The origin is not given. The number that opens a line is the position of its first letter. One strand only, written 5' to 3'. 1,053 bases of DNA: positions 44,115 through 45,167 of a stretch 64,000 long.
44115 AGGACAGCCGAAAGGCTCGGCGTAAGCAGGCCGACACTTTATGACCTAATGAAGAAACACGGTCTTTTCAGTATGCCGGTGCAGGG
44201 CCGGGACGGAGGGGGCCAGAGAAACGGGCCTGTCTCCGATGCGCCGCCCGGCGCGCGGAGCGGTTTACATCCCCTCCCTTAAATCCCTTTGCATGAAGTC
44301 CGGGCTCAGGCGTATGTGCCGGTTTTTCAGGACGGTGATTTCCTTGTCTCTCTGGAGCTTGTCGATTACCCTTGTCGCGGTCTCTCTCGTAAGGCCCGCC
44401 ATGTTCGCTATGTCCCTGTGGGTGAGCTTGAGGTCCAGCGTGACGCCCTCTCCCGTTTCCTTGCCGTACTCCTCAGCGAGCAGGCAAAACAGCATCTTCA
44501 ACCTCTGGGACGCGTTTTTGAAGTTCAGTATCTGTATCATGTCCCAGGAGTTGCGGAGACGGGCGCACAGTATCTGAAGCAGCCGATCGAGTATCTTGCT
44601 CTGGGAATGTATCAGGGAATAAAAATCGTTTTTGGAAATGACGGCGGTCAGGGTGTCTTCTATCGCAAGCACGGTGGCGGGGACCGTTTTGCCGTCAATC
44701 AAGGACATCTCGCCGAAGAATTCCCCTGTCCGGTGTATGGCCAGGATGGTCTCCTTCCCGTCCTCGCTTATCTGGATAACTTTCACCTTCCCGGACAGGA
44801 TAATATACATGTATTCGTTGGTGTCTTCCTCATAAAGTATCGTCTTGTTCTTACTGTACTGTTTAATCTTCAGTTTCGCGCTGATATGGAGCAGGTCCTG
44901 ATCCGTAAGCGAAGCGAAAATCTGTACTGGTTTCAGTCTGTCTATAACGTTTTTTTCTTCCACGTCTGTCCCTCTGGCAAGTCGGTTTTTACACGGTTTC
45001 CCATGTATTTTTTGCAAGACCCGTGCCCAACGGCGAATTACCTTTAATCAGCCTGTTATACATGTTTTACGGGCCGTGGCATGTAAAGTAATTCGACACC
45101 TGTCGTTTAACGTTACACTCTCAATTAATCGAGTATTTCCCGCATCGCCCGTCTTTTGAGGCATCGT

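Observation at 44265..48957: A compact Crp-like regulon: three near-perfect TGTGA-N6-TCACA boxes next to the regulator gene, two stacked with riboswitches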

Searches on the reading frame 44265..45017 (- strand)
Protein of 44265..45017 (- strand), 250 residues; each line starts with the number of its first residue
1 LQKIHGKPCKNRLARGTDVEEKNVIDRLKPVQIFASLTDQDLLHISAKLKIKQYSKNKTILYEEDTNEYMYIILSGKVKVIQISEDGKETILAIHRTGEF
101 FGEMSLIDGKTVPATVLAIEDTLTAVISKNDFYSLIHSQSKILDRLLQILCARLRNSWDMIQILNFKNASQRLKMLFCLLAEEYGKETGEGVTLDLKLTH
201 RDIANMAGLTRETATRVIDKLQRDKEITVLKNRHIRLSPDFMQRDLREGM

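Call 5: search_protein_families(library=pfam, proteins=[window:44265-45017:-])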
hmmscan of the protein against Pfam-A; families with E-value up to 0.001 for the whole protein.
window:44265-45017:- (250 aa): 3 families
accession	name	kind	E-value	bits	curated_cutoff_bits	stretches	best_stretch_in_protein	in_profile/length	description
PF00027.35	cNMP_binding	-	8.3e-25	87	27.5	1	52-138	2-88/89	Cyclic nucleotide-binding domain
PF13545.12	HTH_Crp_2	-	1.5e-12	47.7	27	1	171-237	1-61/70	Crp-like helix-turn-helix domain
PF00325.26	Crp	-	4.1e-09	36.5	21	1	196-225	1-30/32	Bacterial regulatory proteins, crp family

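Call 12: find_homologous_proteins(query=window:44265-44963:-)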
Query window:44265-44963:- (232 aa): 945 proteins with E <= 0.001 among 1370 candidates; the best 120 are listed.
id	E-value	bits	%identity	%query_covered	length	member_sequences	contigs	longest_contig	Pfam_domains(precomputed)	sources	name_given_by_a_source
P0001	1.3e-134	464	94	100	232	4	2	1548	PF13545.13,PF00027.36,PF00325.27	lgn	-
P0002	8.8e-113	393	75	100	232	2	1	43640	PF13545.13,PF00027.36,PF00325.27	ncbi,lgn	ncbi:MAG: Crp/Fnr family transcriptional regulator [Nitrospirota bacterium]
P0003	3.3e-102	358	70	99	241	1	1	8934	PF13545.13,PF00027.36,PF00325.27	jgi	jgi:CRP/FNR family transcriptional regulator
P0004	1.3e-100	353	67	100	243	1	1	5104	PF13545.13,PF00027.36,PF00325.27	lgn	-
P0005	1.1e-97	344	66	99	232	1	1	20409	PF13545.13,PF00027.36,PF00325.27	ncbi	ncbi:MAG: Crp/Fnr family transcriptional regulator [Nitrospirota bacterium]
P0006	2.0e-97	343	65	99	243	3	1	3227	PF13545.13,PF00027.36,PF00325.27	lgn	-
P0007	2.5e-95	336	65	95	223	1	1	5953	PF13545.13,PF00027.36,PF00325.27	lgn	-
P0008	2.7e-95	336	65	99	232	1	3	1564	PF13545.13,PF00027.36,PF00325.27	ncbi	-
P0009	5.5e-95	335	69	97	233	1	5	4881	PF13545.13,PF00027.36,PF00325.27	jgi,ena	-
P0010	6.0e-95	335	70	95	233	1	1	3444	PF13545.13,PF00027.36,PF00325.27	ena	-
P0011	6.1e-95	335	67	94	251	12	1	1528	PF13545.13,PF00027.36,PF00325.27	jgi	jgi:CRP/FNR family transcriptional regulator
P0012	7.2e-95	335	68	97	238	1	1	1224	PF13545.13,PF00027.36,PF00325.27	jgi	-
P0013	1.5e-94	334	68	97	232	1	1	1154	PF13545.13,PF00027.36,PF00325.27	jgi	-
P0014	1.7e-94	333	68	97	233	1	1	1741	PF13545.13,PF00027.36,PF00325.27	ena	-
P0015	1.7e-94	333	69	95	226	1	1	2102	PF13545.13,PF00027.36,PF00325.27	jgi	jgi:CRP/FNR family transcriptional regulator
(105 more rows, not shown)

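Call 14: search_protein_families(library=ncbifam, proteins=[window:44265-44963:-])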
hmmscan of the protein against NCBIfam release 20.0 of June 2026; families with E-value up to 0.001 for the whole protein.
window:44265-44963:- (232 aa): 14 families
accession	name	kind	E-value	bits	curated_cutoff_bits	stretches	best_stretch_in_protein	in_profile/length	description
NF008732.0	PRK11753.1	equivalog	2.2e-25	89.4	266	1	20-211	12-203/214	cAMP-activated global transcriptional regulator CRP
NF053664.1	TransRegPtrACyano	equivalog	5.4e-25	87.9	300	1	50-219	28-190/196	Crp/Fnr family transcriptional regulator PtrA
TIGR03697.1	NtcA_cyano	equivalog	8.9e-25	87.6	244.95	1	40-217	2-181/193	global nitrogen regulator NtcA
NF050806.1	TransRegFixKCaul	equivalog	5.7e-24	84.5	300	1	29-220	21-205/215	transcriptional regulator FixK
NF008365.0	PRK11161.1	subfamily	4.3e-19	68.8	228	1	34-217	50-231/250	fumarate/nitrate reduction transcriptional regulator Fnr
NF045989.1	TransRegFnrLRhodb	equivalog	2.2e-18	66.4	300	1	22-220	27-226/245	transcriptional regulator FnrL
TIGR03896.1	cyc_nuc_ocin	subfamily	4.8e-16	59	161.05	1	14-153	144-284/317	bacteriocin-type transport-associated protein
NF007707.0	PRK10402.1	subfamily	3.9e-13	49.5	180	1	21-138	21-139/226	transcriptional regulator YeiL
NF006901.0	PRK09392.1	equivalog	5.2e-13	48.8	211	1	7-205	6-199/236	transcriptional activator FtrB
NF010499.0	PRK13918.1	equivalog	7.9e-12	45.1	274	1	35-208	16-181/205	CRP/FNR family transcriptional regulator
NF058543.1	ActPatMycb56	equivalog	1.7e-11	43.6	460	1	14-144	2-130/317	acetyltransferase Pat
NF041163.2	encap_f2b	equivalog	9.1e-10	38.2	400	1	8-130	71-195/450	family 2B encapsulin nanocompartment shell protein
NF052518.1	TransRegLdrP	equivalog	3.4e-07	30.5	300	1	34-210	2-170/195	transcriptional regulator LdrP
NF050815.1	TransActFtrBCaul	equivalog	0.00098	18.4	300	0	8-203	9-199/251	transcriptional activator FtrB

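Call 15: find_related_loci(query=A1, collection=genome_contigs, flank=10000)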
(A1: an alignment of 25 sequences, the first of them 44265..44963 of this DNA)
Query A1 (232 aa) in genome_contigs; peptide patterns used: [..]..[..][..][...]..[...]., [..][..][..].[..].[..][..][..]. (x = any residue, [..] = any of these).
391 stretches matched a pattern; 162 encode a relative of the query (tblastn E <= 1e-3); the best 80 are kept; 80 distinct loci.
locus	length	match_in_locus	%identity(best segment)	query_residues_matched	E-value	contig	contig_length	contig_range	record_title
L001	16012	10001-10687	66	1-229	6e-106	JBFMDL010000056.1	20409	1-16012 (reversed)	MAG: Nitrospirota bacterium isolate MAG218 MAG218_56, whole genome shotgun sequence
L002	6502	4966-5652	62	1-229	1e-100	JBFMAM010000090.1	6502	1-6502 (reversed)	MAG: Nitrospirota bacterium isolate MAG138 MAG138_90, whole genome shotgun sequence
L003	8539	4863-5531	66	4-226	1e-99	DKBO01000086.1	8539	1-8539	MAG TPA_asm: Nitrospiraceae bacterium UBA6898 UBA6898_contig_16445, whole genome shotgun sequence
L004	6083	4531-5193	66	4-224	1e-98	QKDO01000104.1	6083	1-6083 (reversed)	MAG: Nitrospirae bacterium isolate SZUA-452 scaffold_59411, whole genome shotgun sequence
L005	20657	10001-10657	64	10-228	2e-98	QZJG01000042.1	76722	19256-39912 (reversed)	MAG: Nitrospiraceae bacterium isolate SURF_45 Ga0104751_1000340, whole genome shotgun sequence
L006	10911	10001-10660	65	10-229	6e-98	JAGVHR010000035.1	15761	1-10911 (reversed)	MAG: Thermodesulfovibrionales bacterium isolate DeMMO2_13 c_000000049557, whole genome shotgun sequence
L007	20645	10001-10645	66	10-224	2e-97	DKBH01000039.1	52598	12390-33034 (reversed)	MAG TPA_asm: Nitrospiraceae bacterium UBA6905 UBA6905_contig_1988, whole genome shotgun sequence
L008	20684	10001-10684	61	1-228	2e-97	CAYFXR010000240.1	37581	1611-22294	MAG TPA_asm: uncultured Nitrospiraceae bacterium isolate ERP108616_co1_67 genome assembly, contig: k119_1859111, whole g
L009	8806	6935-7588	64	10-227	5e-97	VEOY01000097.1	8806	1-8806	MAG: Nitrospirae bacterium isolate MnB_6 Mn-Nitrospirae-1_202292, whole genome shotgun sequence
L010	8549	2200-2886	62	1-229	5e-95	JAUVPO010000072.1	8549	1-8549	MAG: Deferribacteres bacterium isolate CSMAG_664 CSMAG_664_k127_4575010_length_8549_cov_235.0000, whole genome shotgun s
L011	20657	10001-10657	60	10-228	2e-94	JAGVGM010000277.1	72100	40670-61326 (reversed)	MAG: Thermodesulfovibrionia bacterium isolate DeMMO2_3 c_000000027483, whole genome shotgun sequence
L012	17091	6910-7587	62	4-229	9e-94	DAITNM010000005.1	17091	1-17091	MAG TPA_asm: Thermodesulfovibrionales bacterium isolate CTOTU14582 NODE_274_length_17091_cov_8.454684, whole genome shot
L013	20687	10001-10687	60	1-229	7e-94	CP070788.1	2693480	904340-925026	MAG: Nitrospiraceae bacterium isolate bin1476 chromosome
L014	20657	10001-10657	61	10-228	5e-93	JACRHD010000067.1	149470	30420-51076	MAG: Nitrospirae bacterium isolate NC_groundwater_1768_Pr3_B-0.1um_50_19 SR-2_scaffold_141_4169565, whole genome shotgun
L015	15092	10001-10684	59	1-228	1e-92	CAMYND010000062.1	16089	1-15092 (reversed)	MAG: Thermodesulfovibrionia bacterium isolate FCS_M_Nitrospinota_09 genome assembly, contig: scaffold_3784, whole genome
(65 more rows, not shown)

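Call 29: find_encoding_contigs(protein=P0002, flank=10000, max_places=3)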
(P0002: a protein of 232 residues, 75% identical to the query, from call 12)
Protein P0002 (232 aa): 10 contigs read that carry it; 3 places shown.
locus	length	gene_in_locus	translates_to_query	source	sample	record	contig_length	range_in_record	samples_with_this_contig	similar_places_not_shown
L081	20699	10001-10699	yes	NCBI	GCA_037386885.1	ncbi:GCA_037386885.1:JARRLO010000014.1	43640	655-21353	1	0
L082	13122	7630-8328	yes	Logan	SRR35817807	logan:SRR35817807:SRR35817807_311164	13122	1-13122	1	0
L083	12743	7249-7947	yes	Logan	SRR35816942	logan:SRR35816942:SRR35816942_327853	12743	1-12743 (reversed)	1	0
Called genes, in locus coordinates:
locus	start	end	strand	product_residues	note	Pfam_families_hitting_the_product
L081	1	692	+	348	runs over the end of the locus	PF00881:Nitroreductase (faint), PF14512:TM1586_NiRdase (faint)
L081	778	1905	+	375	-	PF12704:MacB_PCD, PF02687:FtsX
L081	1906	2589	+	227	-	PF00005:ABC_tran, PF02463:SMC_N (faint), PF13304:AAA_21 (faint)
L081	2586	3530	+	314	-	PF25973:BSH_CzcB (faint), PF25876:HH_MFP_RND (faint), PF25885:HH_EMRA (weak)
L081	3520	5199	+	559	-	PF02321:OEP, PF05036:SPOR (weak)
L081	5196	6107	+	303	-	PF00899:ThiF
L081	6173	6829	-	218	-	PF07758:DUF1614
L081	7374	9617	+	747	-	PF13185:GAF_2, PF01590:GAF, PF13492:GAF_3, PF00512:HisKA, PF01590:GAF, PF13185:GAF_2, PF13492:GAF_3, PF13487:HD_5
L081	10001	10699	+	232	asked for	PF00027:cNMP_binding, PF13545:HTH_Crp_2, PF00325:Crp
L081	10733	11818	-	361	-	PF00158:Sigma54_activat, PF14532:Sigma54_activ_2, PF07724:AAA_2 (weak), PF07728:AAA_5 (weak), PF25601:AAA_lid_14, PF02954:HTH_8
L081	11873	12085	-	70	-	PF00072:Response_reg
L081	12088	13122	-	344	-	PF00512:HisKA, PF13581:HATPase_c_2 (weak), PF02518:HATPase_c, PF14501:HATPase_c_5 (faint)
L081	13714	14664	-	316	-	PF00089:Trypsin, PF13365:Trypsin_2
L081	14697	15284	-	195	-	PF02169:LPP20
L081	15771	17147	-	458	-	PF00072:Response_reg, PF07724:AAA_2 (faint), PF00158:Sigma54_activat, PF14532:Sigma54_activ_2, PF07728:AAA_5 (faint), PF01078:Mg_chelatase (weak), PF25601:AAA_lid_14, PF02954:HTH_8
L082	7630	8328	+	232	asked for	PF00027:cNMP_binding, PF13545:HTH_Crp_2, PF00325:Crp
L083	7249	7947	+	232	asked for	PF00027:cNMP_binding, PF13545:HTH_Crp_2, PF00325:Crp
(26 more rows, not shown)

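Call 30: find_encoding_contigs(protein=P0003, flank=10000, max_places=3)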
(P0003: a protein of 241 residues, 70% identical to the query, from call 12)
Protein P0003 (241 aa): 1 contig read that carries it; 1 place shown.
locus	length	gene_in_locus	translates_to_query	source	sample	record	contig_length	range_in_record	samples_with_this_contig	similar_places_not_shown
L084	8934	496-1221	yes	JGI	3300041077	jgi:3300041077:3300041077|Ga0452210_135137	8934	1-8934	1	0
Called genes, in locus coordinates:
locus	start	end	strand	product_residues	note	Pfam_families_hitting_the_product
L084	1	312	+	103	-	?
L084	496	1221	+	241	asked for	PF00027:cNMP_binding, PF13545:HTH_Crp_2, PF00325:Crp (weak)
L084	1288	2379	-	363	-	PF00158:Sigma54_activat, PF14532:Sigma54_activ_2, PF01078:Mg_chelatase (faint), PF00004:AAA (faint), PF07728:AAA_5 (weak), PF25601:AAA_lid_14, PF02954:HTH_8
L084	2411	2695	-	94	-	PF00072:Response_reg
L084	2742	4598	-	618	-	PF13492:GAF_3 (weak), PF02518:HATPase_c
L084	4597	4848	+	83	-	-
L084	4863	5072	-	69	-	-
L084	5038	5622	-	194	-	PF00483:NTP_transferase, PF12804:NTP_transf_3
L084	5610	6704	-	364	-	PF01073:3Beta_HSD, PF01370:Epimerase, PF02719:Polysacc_synt_2, PF04321:RmlD_sub_bind, PF07993:NAD_binding_4 (faint), PF16363:GDP_Man_Dehyd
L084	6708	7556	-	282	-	PF09721:Exosortase_EpsH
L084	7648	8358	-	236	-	PF07238:PilZ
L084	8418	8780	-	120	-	-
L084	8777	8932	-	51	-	?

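Call 40: search_solved_structures(query=window:44265-44963:-, max_evalue=0.00001, show_alignments=3)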
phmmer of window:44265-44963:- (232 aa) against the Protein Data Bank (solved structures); distinct sequences matched with E-value up to 0.00001: 104 (the best 60 are shown).
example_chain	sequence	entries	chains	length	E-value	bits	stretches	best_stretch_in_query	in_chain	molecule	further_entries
7pza_A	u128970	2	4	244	3.6e-25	92.1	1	14-205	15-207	Putative cAMP-binding protein-catabolite gene activator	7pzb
2xgx_A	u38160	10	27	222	1.9e-23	86.4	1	30-221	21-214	GLOBAL NITROGEN REGULATOR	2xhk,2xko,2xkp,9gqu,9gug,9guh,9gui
9ya0_MA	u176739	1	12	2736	1.3e-22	83.7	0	11-115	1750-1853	PCR12, TGME49_219070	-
4ev0_A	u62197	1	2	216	1.3e-21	80.4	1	29-206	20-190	Transcription regulator, Crp family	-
8h3v_X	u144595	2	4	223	3.2e-21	79.1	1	33-216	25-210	NtcA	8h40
3la2_A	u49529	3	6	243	4.3e-21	78.7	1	33-216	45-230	Global nitrogen regulator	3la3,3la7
7ets_A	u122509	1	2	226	1.2e-20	77.2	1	32-203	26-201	Crp/Fnr family transcriptional regulator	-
3d0s_A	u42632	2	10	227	1.3e-19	73.9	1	15-200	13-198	TRANSCRIPTIONAL REGULATORY PROTEIN | PROBABLE TRANSCRIPTIONAL REGULATORY PROTEIN (PROBABLY CRP/ FNR-FAMILY)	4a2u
3mzh_A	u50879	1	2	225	1.4e-19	73.8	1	15-200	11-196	PROBABLE TRANSCRIPTIONAL REGULATORY PROTEIN (PROBABLY CRP/FNR-FAMILY)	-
3h3u_A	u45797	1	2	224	1.4e-19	73.8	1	15-200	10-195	PROBABLE TRANSCRIPTIONAL REGULATORY PROTEIN (PROBABLY CRP/FNR-FAMILY)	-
3i54_A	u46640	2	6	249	1.6e-19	73.6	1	14-200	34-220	Transcriptional regulator, Crp/Fnr family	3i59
4byy_A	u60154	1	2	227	1.6e-17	67.1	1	26-200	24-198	TRANSCRIPTIONAL REGULATOR, CRP/FNR FAMILY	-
4cyd_A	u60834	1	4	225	1.8e-17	66.9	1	27-200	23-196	PROBABLE TRANSCRIPTION REGULATOR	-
3r6s_A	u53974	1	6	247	2e-17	66.7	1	26-200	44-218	transcription regulator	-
4i02_A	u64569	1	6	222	3.3e-16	62.8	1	21-206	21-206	Catabolite gene activator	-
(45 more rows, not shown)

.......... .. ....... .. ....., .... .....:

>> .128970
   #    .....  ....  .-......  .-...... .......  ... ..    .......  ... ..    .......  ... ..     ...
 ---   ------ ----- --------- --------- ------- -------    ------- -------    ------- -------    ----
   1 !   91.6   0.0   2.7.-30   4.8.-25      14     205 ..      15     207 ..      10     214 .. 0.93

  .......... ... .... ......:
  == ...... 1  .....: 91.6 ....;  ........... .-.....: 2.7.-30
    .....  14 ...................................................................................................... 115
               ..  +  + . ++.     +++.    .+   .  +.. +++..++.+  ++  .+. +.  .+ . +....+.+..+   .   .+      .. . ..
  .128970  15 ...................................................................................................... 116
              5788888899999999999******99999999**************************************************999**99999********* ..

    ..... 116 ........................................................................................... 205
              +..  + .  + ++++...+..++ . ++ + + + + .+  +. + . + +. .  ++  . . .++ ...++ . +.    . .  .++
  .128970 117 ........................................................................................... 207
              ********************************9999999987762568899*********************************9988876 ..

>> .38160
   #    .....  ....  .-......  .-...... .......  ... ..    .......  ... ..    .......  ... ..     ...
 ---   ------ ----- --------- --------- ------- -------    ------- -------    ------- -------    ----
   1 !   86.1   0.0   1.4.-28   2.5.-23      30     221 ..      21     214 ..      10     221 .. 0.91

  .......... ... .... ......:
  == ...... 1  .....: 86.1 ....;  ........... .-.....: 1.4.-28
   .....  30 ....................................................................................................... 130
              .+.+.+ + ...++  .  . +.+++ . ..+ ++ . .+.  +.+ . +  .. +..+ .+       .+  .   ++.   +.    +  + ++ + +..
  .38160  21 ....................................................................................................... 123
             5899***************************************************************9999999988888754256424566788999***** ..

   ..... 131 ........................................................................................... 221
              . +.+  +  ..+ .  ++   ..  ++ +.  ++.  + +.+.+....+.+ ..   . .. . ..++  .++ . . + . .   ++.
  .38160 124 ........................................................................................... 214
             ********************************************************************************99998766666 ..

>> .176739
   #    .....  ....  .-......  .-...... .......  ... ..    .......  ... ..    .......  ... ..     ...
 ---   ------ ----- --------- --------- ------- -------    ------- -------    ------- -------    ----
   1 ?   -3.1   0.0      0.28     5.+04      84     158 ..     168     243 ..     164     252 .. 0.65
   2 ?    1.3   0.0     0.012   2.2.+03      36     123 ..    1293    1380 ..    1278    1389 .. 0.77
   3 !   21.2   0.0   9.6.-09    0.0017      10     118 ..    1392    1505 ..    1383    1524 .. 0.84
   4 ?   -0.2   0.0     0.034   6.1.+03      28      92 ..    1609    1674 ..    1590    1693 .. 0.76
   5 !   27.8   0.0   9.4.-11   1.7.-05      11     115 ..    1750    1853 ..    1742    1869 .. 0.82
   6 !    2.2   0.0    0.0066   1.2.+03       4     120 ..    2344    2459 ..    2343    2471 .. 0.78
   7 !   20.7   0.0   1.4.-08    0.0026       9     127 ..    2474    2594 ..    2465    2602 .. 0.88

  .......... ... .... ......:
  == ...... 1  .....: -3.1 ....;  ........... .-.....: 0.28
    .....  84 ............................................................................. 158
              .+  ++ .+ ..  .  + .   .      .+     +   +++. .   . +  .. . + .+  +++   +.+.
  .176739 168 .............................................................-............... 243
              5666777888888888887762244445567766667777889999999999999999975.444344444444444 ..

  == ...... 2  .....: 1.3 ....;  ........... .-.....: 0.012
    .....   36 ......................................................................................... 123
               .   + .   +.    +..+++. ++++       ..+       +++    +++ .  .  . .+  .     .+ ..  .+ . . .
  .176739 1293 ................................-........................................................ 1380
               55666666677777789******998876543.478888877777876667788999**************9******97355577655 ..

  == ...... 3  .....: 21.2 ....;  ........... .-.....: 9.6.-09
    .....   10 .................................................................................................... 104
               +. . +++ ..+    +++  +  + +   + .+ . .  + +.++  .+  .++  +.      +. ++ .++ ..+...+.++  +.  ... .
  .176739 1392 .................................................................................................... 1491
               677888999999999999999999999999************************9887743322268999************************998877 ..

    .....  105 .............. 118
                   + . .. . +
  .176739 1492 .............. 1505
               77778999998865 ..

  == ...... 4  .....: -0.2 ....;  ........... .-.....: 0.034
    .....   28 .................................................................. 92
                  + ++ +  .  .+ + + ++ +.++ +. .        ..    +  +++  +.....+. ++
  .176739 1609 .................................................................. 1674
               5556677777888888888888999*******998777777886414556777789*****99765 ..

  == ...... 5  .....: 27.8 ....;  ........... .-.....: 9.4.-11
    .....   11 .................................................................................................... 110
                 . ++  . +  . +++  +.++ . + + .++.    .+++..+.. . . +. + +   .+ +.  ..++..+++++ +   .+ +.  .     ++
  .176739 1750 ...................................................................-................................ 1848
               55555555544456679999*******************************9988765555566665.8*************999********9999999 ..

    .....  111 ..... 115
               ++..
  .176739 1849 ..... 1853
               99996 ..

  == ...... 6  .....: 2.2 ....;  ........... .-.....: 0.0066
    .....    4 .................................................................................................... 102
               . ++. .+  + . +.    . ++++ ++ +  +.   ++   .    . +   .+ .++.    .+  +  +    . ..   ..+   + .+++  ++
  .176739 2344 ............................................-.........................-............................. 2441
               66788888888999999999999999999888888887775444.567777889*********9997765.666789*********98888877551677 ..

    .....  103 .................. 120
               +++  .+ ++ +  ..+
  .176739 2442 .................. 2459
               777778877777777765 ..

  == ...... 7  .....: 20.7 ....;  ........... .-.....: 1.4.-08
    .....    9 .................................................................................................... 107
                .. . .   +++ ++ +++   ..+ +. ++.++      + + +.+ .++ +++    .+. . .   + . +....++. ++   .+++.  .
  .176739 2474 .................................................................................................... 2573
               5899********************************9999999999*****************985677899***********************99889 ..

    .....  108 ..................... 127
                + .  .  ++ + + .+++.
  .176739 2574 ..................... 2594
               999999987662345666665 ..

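Call 45: find_encoding_contigs(protein=P0001, flank=10000, max_places=4)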
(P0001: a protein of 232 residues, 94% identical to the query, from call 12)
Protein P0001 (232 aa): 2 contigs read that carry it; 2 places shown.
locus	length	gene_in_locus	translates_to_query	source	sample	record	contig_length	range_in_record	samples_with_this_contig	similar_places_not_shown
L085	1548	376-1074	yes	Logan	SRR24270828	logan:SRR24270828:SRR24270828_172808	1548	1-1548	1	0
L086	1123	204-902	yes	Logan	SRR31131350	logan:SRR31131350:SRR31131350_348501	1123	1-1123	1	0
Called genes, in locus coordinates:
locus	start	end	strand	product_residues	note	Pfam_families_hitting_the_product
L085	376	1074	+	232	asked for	PF00027:cNMP_binding, PF13545:HTH_Crp_2, PF00325:Crp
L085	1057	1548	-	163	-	?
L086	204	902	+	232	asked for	PF00027:cNMP_binding, PF13545:HTH_Crp_2, PF00325:Crp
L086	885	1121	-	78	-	?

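Call 46: find_encoding_contigs(protein=P0004, flank=10000, max_places=3)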
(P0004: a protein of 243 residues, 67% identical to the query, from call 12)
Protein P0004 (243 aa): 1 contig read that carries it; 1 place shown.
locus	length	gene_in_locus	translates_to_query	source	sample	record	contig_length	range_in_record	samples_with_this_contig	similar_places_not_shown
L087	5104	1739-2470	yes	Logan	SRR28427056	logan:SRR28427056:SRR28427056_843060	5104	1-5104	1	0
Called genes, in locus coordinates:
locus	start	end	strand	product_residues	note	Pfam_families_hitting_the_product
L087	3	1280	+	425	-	?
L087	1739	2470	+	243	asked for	PF00027:cNMP_binding, PF13545:HTH_Crp_2, PF00325:Crp (weak)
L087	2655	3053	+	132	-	PF00041:fn3 (weak)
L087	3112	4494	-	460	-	PF00072:Response_reg, PF01078:Mg_chelatase (faint), PF00158:Sigma54_activat, PF14532:Sigma54_activ_2, PF07728:AAA_5 (weak), PF25601:AAA_lid_14, PF18024:HTH_50 (weak), PF02954:HTH_8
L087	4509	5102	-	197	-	?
